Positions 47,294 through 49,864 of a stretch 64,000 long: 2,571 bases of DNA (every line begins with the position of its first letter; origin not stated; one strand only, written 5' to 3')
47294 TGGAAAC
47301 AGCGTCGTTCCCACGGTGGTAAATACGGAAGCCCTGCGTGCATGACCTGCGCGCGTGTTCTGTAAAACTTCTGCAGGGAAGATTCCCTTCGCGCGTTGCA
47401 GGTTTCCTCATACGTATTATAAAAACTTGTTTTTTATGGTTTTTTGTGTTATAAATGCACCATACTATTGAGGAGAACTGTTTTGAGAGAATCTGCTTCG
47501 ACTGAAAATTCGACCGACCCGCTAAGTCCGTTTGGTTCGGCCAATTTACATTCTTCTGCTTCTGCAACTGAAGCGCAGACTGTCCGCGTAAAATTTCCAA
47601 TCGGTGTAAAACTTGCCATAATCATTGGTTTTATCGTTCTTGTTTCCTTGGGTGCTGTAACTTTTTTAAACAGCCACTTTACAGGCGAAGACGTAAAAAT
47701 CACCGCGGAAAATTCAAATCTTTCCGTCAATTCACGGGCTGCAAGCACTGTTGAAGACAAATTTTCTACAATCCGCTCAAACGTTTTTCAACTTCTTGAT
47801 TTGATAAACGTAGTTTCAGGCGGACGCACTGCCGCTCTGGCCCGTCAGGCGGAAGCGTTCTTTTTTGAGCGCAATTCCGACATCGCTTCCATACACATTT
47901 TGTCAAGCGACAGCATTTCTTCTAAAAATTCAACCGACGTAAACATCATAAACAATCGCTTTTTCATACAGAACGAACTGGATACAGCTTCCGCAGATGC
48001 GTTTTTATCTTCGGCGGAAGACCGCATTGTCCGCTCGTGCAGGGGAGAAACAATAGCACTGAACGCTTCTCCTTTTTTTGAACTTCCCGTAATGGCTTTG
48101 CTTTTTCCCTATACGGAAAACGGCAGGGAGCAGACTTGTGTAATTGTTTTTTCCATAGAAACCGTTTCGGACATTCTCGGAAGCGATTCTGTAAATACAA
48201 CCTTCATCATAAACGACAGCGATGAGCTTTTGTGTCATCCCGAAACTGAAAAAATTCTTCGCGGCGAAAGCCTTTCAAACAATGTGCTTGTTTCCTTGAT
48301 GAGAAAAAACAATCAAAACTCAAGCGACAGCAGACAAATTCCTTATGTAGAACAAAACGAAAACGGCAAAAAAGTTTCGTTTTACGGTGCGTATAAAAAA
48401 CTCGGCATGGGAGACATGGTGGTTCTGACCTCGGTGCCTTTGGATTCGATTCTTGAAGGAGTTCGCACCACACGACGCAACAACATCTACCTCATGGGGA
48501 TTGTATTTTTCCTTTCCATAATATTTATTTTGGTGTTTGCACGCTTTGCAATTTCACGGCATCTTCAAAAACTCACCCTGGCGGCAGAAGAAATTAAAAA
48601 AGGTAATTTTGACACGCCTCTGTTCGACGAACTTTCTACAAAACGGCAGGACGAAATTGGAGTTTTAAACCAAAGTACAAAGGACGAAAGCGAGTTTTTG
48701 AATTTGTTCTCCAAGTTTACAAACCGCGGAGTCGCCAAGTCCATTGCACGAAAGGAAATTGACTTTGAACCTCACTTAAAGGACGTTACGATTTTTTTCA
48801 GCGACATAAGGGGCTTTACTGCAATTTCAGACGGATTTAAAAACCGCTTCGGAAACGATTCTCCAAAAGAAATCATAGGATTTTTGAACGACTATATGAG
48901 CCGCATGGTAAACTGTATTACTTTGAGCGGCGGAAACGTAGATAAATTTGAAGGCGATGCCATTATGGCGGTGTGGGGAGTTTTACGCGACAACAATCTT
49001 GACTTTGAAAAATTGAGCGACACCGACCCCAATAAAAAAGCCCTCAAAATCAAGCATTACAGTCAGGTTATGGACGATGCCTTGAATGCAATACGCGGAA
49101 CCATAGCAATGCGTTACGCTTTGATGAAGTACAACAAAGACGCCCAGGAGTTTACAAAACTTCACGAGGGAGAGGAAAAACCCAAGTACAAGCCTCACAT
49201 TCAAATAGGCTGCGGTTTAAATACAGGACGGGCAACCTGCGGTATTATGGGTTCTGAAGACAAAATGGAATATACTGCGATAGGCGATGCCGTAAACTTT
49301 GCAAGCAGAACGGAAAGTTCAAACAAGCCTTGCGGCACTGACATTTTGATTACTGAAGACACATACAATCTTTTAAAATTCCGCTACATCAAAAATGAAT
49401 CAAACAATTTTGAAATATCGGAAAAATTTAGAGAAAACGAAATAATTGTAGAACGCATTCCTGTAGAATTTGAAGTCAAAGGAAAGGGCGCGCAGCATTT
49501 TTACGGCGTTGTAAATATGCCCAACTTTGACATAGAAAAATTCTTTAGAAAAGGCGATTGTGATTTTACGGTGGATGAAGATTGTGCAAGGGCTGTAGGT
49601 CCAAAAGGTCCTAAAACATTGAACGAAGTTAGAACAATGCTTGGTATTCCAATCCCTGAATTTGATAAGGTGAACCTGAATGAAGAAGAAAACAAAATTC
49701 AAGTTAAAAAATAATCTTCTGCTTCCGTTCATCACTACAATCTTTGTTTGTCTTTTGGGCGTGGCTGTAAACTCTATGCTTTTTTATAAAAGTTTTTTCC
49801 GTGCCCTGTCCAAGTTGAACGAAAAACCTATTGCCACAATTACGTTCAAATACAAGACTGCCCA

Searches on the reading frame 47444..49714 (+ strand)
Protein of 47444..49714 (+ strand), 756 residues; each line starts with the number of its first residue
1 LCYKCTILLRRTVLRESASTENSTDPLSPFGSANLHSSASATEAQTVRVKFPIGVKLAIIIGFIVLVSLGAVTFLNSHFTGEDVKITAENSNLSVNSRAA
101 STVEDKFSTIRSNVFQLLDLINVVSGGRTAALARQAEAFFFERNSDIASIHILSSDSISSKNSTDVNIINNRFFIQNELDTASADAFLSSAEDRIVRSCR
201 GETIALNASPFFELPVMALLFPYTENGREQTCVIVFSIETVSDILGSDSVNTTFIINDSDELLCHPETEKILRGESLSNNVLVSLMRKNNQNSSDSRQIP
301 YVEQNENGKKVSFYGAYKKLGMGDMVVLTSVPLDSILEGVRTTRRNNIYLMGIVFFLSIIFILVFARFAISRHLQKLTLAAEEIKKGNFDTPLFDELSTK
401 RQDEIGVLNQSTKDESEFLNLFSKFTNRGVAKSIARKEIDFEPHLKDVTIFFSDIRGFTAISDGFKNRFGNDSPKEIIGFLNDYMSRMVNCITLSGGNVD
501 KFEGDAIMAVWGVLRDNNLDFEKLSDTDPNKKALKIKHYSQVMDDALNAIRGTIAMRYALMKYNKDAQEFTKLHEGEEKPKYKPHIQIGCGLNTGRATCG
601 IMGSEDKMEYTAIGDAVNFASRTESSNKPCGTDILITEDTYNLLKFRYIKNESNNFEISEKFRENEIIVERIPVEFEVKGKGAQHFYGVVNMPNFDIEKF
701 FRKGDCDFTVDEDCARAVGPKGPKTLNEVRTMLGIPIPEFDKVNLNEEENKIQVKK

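Call 18: search_protein_families(library=pfam, proteins=[window:47444-49714:+], max_evalue=0.00001)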
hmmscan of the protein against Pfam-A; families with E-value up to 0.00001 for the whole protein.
window:47444-49714:+ (756 aa): 1 family
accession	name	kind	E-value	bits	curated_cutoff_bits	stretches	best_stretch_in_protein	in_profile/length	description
PF00211.25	Guanylate_cyc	-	1.4e-17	64.4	21.9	1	445-658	6-170/183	Adenylate and Guanylate cyclase catalytic domain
